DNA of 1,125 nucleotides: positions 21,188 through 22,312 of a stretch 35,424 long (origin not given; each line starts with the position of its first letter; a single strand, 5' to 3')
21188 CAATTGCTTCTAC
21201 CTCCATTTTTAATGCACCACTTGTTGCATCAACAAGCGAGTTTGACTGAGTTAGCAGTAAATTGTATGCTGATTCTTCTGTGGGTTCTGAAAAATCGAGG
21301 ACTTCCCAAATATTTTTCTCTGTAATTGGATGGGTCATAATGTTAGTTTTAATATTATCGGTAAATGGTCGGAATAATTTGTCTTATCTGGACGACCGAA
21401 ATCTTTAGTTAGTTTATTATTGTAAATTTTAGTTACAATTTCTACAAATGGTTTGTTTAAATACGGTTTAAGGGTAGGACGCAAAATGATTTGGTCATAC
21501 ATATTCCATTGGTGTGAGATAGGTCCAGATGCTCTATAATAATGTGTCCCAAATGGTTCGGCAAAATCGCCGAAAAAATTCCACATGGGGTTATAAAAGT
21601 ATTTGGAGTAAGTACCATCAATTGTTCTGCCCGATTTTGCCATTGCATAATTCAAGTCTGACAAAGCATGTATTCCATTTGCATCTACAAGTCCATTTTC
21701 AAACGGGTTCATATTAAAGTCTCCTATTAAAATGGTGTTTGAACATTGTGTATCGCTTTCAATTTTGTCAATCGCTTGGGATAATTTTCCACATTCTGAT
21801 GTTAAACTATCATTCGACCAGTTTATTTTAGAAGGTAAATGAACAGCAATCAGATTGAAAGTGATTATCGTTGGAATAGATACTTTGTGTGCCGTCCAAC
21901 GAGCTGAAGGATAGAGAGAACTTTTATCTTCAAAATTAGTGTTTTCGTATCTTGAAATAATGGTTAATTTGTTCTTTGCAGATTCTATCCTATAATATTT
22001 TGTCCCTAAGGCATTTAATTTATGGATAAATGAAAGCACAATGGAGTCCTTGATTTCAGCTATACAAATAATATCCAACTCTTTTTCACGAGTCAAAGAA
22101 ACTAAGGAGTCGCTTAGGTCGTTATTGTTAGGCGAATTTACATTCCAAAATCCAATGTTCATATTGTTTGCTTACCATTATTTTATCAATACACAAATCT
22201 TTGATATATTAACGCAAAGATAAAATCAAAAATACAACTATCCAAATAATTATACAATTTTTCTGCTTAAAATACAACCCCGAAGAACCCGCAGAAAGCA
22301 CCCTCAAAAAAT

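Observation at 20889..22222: AT-rich cassette: cytoplasmic EEP (DNase I-like) enzyme translationally coupled to an acidic 149-aa protein (candidate toxin/immunity or defence pair)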

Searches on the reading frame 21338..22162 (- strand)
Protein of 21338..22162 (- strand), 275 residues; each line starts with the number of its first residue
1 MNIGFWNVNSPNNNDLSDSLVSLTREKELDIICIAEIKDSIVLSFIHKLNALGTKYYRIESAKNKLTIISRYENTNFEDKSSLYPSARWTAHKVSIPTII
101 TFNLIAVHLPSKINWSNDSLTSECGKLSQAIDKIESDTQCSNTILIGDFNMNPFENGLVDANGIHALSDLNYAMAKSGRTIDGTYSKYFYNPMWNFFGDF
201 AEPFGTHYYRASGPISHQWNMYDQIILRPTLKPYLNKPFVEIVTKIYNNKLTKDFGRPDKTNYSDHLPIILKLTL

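Call 4: search_protein_families(library=pfam, proteins=[window:21338-22162:-], max_evalue=1)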
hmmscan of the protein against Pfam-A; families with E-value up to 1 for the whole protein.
window:21338-22162:- (275 aa): 3 families
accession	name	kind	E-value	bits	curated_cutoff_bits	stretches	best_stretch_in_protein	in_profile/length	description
PF03372.29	Exo_endo_phos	-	3.5e-11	43.7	24.5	1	6-230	3-205/225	Endonuclease/Exonuclease/phosphatase family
PF19580.5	Exo_endo_phos_3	-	6.9e-07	29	27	1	105-254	147-277/311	Endonuclease/Exonuclease/phosphatase family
PF14529.12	Exo_endo_phos_2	-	0.046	14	27.4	1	123-151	13-41/117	Endonuclease-reverse transcriptase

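Call 5: search_protein_families(library=padloc, proteins=[window:21338-22162:-], max_evalue=1)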
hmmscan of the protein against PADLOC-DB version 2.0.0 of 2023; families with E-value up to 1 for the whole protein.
window:21338-22162:- (275 aa): 0 families

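Call 6: search_protein_families(library=ncbifam, proteins=[window:21338-22162:-], max_evalue=1)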
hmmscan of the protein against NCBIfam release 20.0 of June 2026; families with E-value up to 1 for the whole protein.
window:21338-22162:- (275 aa): 3 families
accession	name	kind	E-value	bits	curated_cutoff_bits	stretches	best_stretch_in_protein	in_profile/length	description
TIGR00633.1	xth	equivalog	8e-07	28.8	99.05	1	1-273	1-254/255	exodeoxyribonuclease III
TIGR00195.1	exoDNase_III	equivalog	0.00052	19.7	182.55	1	1-213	1-207/254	exodeoxyribonuclease III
NF003842.0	PRK05421.1-4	equivalog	0.2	11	144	0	5-150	36-186/259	endonuclease/exonuclease/phosphatase family protein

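Call 8: find_homologous_proteins(query=window:21338-22162:-, max_evalue=0.001)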
Query window:21338-22162:- (275 aa): 431 proteins with E <= 0.001 among 821 candidates; the best 120 are listed.
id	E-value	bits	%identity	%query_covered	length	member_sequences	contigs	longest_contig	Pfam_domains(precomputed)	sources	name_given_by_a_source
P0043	3.6e-184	629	100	100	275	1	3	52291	PF03372.30,PF19580.6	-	-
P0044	2.5e-131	455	76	100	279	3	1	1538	PF03372.30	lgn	-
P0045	4.0e-129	448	74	100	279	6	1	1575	PF03372.30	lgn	-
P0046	4.3e-128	445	73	100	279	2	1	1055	PF03372.30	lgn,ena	-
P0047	5.0e-125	435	71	100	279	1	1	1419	PF03372.30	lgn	-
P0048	1.7e-123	430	71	100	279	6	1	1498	PF03372.30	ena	-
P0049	2.2e-115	403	66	100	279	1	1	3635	PF03372.30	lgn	-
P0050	6.7e-113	395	64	100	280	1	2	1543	-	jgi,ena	jgi:hypothetical protein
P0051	8.7e-112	391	64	100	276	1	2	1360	PF03372.30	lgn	-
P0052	1.4e-111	391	65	100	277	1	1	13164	PF03372.30,PF19580.6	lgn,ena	-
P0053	2.5e-110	387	65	100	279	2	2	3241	PF03372.30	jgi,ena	-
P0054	6.1e-106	372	61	100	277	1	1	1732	PF03372.30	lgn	-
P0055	4.4e-104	366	60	100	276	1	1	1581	PF03372.30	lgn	-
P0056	6.5e-104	366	60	100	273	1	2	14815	PF03372.30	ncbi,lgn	-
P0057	2.6e-99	350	58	99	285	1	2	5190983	PF03372.30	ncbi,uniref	ncbi:endonuclease/exonuclease/phosphatase family protein [Hymenobacter sp. 102]|uniref:endonuclease/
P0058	1.9e-98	348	58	100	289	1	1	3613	PF03372.30,PF19580.6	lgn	-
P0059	2.8e-97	344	57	100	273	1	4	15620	PF03372.30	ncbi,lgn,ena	-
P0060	2.8e-95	337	56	100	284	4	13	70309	PF03372.30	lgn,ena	-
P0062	5.5e-94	333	53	100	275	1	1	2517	PF03372.30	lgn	-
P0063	4.3e-90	320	52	99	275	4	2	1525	PF03372.30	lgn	-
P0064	1.6e-89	318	52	99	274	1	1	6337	PF03372.30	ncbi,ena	-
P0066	5.7e-89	317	50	99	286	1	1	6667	PF03372.30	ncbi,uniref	ncbi:endonuclease/exonuclease/phosphatase family protein [Hymenobacter koreensis]|uniref:Endonucleas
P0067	1.6e-88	315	53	100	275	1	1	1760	PF03372.30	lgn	-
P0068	2.2e-88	315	50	100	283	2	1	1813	PF03372.30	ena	-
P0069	3.6e-87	311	53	100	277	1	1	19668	PF03372.30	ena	-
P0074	3.1e-85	304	51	99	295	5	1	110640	PF03372.30,PF19580.6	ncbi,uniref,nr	ncbi:endonuclease/exonuclease/phosphatase family protein [Arcicella rigui]|uniref:Endonuclease/exonu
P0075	1.4e-84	302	48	100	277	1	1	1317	PF03372.30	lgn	-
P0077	4.4e-84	301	50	100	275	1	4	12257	PF03372.30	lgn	-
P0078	7.0e-84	300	48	100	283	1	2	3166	PF03372.30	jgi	jgi:hypothetical protein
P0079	2.4e-83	298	50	99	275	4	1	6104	PF03372.30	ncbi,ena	-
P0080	2.9e-83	298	51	100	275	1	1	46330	PF03372.30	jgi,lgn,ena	-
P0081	3.0e-83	298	49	100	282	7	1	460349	PF03372.30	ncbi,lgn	-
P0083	9.0e-83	296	49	99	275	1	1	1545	PF03372.30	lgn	-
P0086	2.0e-81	292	49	100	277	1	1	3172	PF03372.30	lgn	-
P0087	2.4e-81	292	48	100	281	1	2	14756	PF03372.30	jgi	jgi:hypothetical protein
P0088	2.7e-81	291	45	99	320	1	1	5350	PF03372.30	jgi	jgi:hypothetical protein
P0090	5.4e-81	290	48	100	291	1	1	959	PF03372.30,PF19580.6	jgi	-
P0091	6.0e-80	287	49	100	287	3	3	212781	PF03372.30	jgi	jgi:endonuclease/exonuclease/phosphatase family metal-dependent hydrolase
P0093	8.2e-80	286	49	100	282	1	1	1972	PF03372.30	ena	-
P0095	1.4e-79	286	49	100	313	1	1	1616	PF03372.30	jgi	-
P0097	1.9e-79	285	47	100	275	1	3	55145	PF03372.30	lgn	-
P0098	1.7e-78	282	48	100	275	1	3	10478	PF03372.30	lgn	-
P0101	4.0e-78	281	47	100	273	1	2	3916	PF03372.30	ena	-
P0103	1.0e-77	280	47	100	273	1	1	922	PF03372.30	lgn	-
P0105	1.4e-77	279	48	100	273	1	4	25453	PF03372.30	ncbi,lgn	ncbi:MAG: endonuclease/exonuclease/phosphatase family protein [Flavobacteriales bacterium]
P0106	2.4e-77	278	49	100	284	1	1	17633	PF03372.30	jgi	-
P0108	5.5e-77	277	47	100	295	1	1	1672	PF03372.30,PF19580.6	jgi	jgi:exonuclease III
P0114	1.0e-75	273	46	100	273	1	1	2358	PF03372.30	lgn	-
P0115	1.2e-75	273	47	100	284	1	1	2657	PF03372.30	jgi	jgi:exonuclease III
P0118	9.1e-75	270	49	100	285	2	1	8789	PF03372.30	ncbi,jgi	jgi:hypothetical protein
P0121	3.7e-74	268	51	100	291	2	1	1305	PF03372.30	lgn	-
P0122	3.0e-73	265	47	99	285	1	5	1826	PF03372.30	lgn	-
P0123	3.1e-73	265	47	100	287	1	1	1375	PF03372.30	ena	-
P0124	6.2e-72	261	46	100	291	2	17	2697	PF03372.30,PF19580.6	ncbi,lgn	-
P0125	7.3e-72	260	47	100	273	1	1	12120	PF03372.30,PF19580.6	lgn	-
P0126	1.7e-71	259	46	99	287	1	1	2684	PF03372.30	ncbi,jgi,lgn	-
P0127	2.4e-71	259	44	99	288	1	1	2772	PF03372.30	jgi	jgi:endonuclease/exonuclease/phosphatase family metal-dependent hydrolase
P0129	1.7e-70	256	46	99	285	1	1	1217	PF03372.30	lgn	-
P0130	3.3e-70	255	45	99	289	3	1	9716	PF03372.30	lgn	-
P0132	5.9e-70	254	46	100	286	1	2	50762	PF03372.30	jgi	jgi:endonuclease/exonuclease/phosphatase family metal-dependent hydrolase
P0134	6.5e-69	251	45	100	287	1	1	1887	PF03372.30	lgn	-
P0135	2.1e-68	249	42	100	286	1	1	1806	PF03372.30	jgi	jgi:hypothetical protein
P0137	8.7e-68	247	44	99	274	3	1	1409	PF03372.30,PF19580.6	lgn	-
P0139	2.4e-67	246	45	99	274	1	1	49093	PF03372.30,PF19580.6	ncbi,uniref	ncbi:endonuclease/exonuclease/phosphatase family protein [Myroides odoratus]|uniref:endonuclease/exo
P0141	1.1e-66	243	40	100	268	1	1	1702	PF03372.30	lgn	-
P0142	5.3e-66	241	44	100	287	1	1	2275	PF03372.30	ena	-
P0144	1.4e-62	230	44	100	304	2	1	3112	PF03372.30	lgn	-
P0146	1.8e-55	207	41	100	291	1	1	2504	PF03372.30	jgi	-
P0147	4.7e-51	192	39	100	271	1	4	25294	PF03372.30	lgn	-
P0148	1.1e-50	191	39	99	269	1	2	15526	PF03372.30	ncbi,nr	ncbi:MAG: hypothetical protein M3033_13645 [Acidobacteriota bacterium]|nr:hypothetical protein [Acid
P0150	1.4e-49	187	38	100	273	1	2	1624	PF03372.30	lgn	-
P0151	5.8e-49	185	40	99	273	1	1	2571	PF03372.30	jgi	jgi:hypothetical protein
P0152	3.0e-48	183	39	99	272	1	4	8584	PF03372.30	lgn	-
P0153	3.9e-48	183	36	99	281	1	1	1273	PF03372.30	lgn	-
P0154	1.0e-47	181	37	99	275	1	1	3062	PF03372.30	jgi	jgi:endonuclease/exonuclease/phosphatase family metal-dependent hydrolase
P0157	3.9e-47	179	37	99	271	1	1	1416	PF03372.30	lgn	-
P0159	6.2e-47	179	38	99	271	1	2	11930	PF03372.30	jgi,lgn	jgi:exonuclease III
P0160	7.2e-47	178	37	100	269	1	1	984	PF03372.30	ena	-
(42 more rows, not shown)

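Call 11: find_related_loci(query=A1, collection=genome_contigs, flank=6000)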
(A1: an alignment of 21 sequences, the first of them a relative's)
Query A1 (275 aa) in genome_contigs; peptide patterns used: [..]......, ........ (x = any residue, [..] = any of these).
599 stretches matched a pattern (row limit reached: there are more); 575 encode a relative of the query (tblastn E <= 1e-3); the best 80 are kept; 80 distinct loci.
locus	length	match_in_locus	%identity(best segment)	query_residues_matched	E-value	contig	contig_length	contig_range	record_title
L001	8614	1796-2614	60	1-275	1e-109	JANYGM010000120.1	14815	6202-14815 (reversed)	MAG: bacterium isolate 341R_metabinner_26_sub 341R_k141_700852, whole genome shotgun sequence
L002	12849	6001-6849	58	1-273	1e-104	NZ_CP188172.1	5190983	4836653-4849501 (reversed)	Hymenobacter sp. 102 chromosome, complete genome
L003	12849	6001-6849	58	1-273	1e-104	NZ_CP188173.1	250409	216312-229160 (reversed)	Hymenobacter sp. 102 plasmid unnamedA, complete sequence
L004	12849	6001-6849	58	1-273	1e-104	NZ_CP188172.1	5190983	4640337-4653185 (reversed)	Hymenobacter sp. 102 chromosome, complete genome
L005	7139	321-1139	57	1-275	3e-103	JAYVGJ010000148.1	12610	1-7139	MAG: Raineyaceae bacterium isolate GL46_Up_concoct_182 GL46_Up_concoct_182_147, whole genome shotgun sequence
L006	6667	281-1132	50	1-273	1e-94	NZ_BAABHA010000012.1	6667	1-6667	Hymenobacter koreensis strain JCM 17924 sequence12, whole genome shotgun sequence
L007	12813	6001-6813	51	1-273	5e-92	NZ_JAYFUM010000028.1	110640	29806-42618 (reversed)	Arcicella rigui strain KCTC 23307 Arcicellarigui_MS23307_ctg028, whole genome shotgun sequence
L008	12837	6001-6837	49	1-275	1e-90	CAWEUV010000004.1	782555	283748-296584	MAG: uncultured Flavobacteriaceae bacterium isolate MFD05674.bin.1.135 genome assembly, contig: contig_45927, whole geno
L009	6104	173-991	50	1-273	4e-89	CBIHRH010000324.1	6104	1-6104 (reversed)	MAG TPA_asm: uncultured Emticicia sp. isolate SRR18156189_concoct_30 genome assembly, contig: ERZ27336846.3115, whole ge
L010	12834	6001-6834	49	1-271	4e-89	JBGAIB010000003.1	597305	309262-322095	MAG: Chitinophagales bacterium isolate MAG_MBR_H125.33 MBRH125-33_opera_contig_71, whole genome shotgun sequence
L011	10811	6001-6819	48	1-275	3e-82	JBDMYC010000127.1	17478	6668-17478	MAG: Flavobacteriales bacterium isolate NSW1.bin.42 k97_422194, whole genome shotgun sequence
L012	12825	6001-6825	49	1-275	9e-79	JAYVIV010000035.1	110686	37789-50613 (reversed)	MAG: Arcicella sp. isolate GL51_Up_metabinner_4 GL51_Up_metabinner_4_34, whole genome shotgun sequence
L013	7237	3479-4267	46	1-273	8e-76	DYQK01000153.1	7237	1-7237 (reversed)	MAG TPA_asm: Rikenella microfusus isolate SulCav_GS10_10_34_87 SulCav_GS10_10_19983_length_7237_cov_53_028265, whole gen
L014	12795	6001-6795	38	5-275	2e-56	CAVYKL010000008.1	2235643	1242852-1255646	MAG: uncultured bacterium isolate MFD01275.bin.2.168 genome assembly, contig: contig_12971, whole genome shotgun sequenc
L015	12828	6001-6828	48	3-268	3e-81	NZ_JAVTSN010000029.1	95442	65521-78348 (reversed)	Pedobacter psychrodurus strain DE_0801 contig_0029, whole genome shotgun sequence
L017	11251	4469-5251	37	5-273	4e-54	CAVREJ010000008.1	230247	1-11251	MAG: uncultured Acidobacteriaceae bacterium isolate MFD10071.bin.1.76 genome assembly, contig: contig_40459, whole genom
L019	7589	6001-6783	37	5-273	4e-54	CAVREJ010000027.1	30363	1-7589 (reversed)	MAG: uncultured Acidobacteriaceae bacterium isolate MFD10071.bin.1.76 genome assembly, contig: contig_84957, whole genom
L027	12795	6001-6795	38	1-269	2e-51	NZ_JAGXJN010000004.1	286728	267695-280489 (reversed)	Chitinophaga sp. GbtcB8 B8_4, whole genome shotgun sequence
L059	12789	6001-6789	37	5-273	8e-49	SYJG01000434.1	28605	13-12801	MAG: Planctomyces sp. isolate F1-80-MAGs005 F1-80__c609942, whole genome shotgun sequence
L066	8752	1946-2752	34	1-275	4e-48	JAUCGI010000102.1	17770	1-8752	Desulfobacterales bacterium HSG2 NODE_320_length_17770, whole genome shotgun sequence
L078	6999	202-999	35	1-274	2e-47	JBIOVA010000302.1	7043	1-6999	MAG: Lacipirellulaceae bacterium isolate MAG120 k127_897070, whole genome shotgun sequence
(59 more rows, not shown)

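Call 22: search_solved_structures(query=A1, max_evalue=0.01)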
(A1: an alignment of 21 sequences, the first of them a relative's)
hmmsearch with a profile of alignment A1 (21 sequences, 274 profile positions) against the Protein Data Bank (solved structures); distinct sequences matched with E-value up to 0.01: 4.
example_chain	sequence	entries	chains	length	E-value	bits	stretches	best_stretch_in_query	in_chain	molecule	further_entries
3w2y_A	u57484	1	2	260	0.0012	21.6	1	2-149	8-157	Exodeoxyribonuclease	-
3w2x_A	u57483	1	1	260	0.0012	21.6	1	2-149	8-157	Exodeoxyribonuclease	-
3fzi_A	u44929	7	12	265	0.0013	21.5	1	2-149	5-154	Exodeoxyribonuclease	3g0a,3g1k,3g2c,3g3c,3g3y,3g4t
3g91_A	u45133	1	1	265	0.0026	20.5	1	2-149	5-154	Exodeoxyribonuclease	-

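Call 34: search_dna_similar(query=window:21338-22162:-, collection=plasmids, mode=protein, max_evalue=1e-10, max_rows=30)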
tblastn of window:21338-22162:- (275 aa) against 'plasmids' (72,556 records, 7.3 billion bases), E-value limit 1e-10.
Records with a match: 3; places in all: 3; records where one place covers at least 80% of the query: 2.
Best place of each record, by identity: <60% 3.
By first word of the organism name: Bacillus 2; Clostridium 1.
By predicted mobility (MOB-suite, as given by PLSDB): non-mobilizable 2; conjugative 1.
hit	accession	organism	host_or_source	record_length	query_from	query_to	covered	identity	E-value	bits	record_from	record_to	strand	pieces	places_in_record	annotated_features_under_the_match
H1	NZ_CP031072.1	Bacillus mycoides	cell culture,soil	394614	24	269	89%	31.0%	5e-25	111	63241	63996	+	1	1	hypothetical protein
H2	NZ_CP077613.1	Clostridium estertheticum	single colony,bovine feces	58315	26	274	91%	30.2%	1e-19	96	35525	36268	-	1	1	hypothetical protein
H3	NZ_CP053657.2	Bacillus cereus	culture,soil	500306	104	275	63%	34.3%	4e-33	134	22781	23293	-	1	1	hypothetical protein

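Call 35: search_dna_similar(query=window:21338-22162:-, collection=phages, mode=protein, max_evalue=0.00001, max_rows=20)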
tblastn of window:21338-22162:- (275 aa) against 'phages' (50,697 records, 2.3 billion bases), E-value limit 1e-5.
No match.

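Call 36: get_annotated_region(hit=H1, flank=6000)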
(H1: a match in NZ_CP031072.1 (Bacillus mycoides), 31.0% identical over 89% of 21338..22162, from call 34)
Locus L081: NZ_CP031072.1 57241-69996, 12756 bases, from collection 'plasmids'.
description: Bacillus mycoides strain BPN401 plasmid pl395, complete sequence
organism: Bacillus mycoides (NCBI taxid 1405)
taxonomy: Bacteria; Bacillota; Bacilli; Bacillales; Bacillaceae; Bacillus; Bacillus mycoides
host: -; source: cell culture,soil; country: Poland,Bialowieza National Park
typing (MOB-suite, as given by PLSDB): conjugative; relaxase MOBP; mating-pair formation MPF_T
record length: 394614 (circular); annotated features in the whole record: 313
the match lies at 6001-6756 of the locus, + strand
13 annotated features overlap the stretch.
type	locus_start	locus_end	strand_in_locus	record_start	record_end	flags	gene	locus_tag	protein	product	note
CDS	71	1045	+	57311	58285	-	-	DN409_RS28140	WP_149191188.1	lysozyme family protein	-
CDS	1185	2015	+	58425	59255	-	-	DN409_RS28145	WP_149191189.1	M23 family metallopeptidase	GO:0006508 - proteolysis [Evidence IEA]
CDS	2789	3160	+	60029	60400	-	-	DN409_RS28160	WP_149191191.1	hypothetical protein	-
CDS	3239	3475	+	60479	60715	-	-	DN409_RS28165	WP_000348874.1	hemolysin XhlA family protein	-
CDS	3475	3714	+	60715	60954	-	-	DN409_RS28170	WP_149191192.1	holin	-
CDS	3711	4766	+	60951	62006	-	-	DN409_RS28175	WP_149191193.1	N-acetylmuramoyl-L-alanine amidase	GO:0009253 - peptidoglycan catabolic process [Evidence IEA]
CDS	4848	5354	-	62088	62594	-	-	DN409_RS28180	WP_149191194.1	hypothetical protein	-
CDS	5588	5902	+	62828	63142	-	-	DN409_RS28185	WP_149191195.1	hypothetical protein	-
CDS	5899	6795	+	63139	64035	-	-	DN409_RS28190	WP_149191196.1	hypothetical protein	-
CDS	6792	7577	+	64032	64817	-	-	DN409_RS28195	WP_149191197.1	hypothetical protein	-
CDS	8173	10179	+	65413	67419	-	-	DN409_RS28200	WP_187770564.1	retron Eco8 family effector endonuclease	-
CDS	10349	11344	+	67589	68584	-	-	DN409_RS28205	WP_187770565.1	reverse transcriptase family protein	-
CDS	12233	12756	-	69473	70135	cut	-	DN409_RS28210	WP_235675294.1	IS6 family transposase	-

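Call 37: get_annotated_region(hit=H2, flank=6000)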
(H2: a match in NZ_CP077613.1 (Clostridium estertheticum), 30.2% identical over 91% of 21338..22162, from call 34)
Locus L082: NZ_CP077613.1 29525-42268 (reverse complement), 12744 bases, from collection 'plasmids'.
description: Clostridium estertheticum strain CF005 plasmid pCF005-C, complete sequence
organism: Clostridium estertheticum (NCBI taxid 238834)
taxonomy: Bacteria; Bacillota; Clostridia; Eubacteriales; Clostridiaceae; Clostridium; Clostridium estertheticum
host: -; source: single colony,bovine feces; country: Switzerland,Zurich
typing (MOB-suite, as given by PLSDB): non-mobilizable
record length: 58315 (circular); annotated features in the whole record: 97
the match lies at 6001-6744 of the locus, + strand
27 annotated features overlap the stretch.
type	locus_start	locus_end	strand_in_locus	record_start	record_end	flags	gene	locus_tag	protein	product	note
CDS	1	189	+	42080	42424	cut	-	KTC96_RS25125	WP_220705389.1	YopX family protein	-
CDS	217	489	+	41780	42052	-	-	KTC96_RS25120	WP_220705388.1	hypothetical protein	-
CDS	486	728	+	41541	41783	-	-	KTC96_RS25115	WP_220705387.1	hypothetical protein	-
CDS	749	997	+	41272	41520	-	-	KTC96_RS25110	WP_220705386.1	hypothetical protein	-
CDS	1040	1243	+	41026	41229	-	-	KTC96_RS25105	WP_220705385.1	hypothetical protein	-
CDS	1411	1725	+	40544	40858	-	-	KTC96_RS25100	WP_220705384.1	hypothetical protein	-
CDS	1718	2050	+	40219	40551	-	-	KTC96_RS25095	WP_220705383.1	hypothetical protein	-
CDS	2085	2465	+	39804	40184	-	-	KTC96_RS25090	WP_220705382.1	hypothetical protein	-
CDS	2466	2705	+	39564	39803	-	-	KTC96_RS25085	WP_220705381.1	hypothetical protein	-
CDS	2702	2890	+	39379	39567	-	-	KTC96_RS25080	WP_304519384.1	hypothetical protein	-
CDS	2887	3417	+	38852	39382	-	-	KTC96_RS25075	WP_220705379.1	hypothetical protein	-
CDS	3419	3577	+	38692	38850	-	-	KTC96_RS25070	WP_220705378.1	hypothetical protein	-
CDS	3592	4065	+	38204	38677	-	-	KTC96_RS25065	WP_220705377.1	helix-turn-helix transcriptional regulator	-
CDS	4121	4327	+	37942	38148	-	-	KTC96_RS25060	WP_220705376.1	hypothetical protein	-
CDS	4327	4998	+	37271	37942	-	-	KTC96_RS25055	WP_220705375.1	hypothetical protein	-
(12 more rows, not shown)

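Call 42: search_protein_families(library=pfam, alignment_id=A3, max_evalue=0.00001)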
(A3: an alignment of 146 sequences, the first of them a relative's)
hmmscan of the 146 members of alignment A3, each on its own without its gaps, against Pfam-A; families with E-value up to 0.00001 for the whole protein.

A. member 1, L001:1248-1715:+ (156 aa): 0 families

B. families by the number of members that match (of 146 scanned): 159 families (the first 25 are shown)
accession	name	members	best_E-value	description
PF07715.20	Plug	4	6e-21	TonB-dependent Receptor Plug Domain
PF13715.12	CarbopepD_reg_2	4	1.6e-18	CarboxypepD_reg-like domain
PF00330.25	Aconitase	3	2e-146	Aconitase family (aconitate hydratase)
PF13620.12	CarboxypepD_reg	3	1.3e-09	Carboxypeptidase regulatory-like domain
PF00006.31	ATP-synt_ab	2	4.1e-63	ATP synthase alpha/beta family, nucleotide-binding domain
PF01967.27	MoaC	2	1.1e-55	MoaC family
PF00694.25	Aconitase_C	2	7.6e-42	Aconitase C-terminal domain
PF12704.14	MacB_PCD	2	3.9e-33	MacB-like periplasmic core domain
PF13398.12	Peptidase_M50B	2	8.2e-31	Peptidase M50B-like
PF02687.27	FtsX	2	1e-25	FtsX-like permease C-terminal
PF13657.11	Couple_hipA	2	9.8e-20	HipA N-terminal domain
PF13304.12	AAA_21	2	3.5e-18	AAA domain, putative AbiEii toxin, Type IV TA system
PF00589.27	Phage_integrase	2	5.3e-18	Phage integrase family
PF01381.28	HTH_3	2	3.8e-13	Helix-turn-helix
PF18962.6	Por_Secre_tail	2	1e-11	Secretion system C-terminal sorting domain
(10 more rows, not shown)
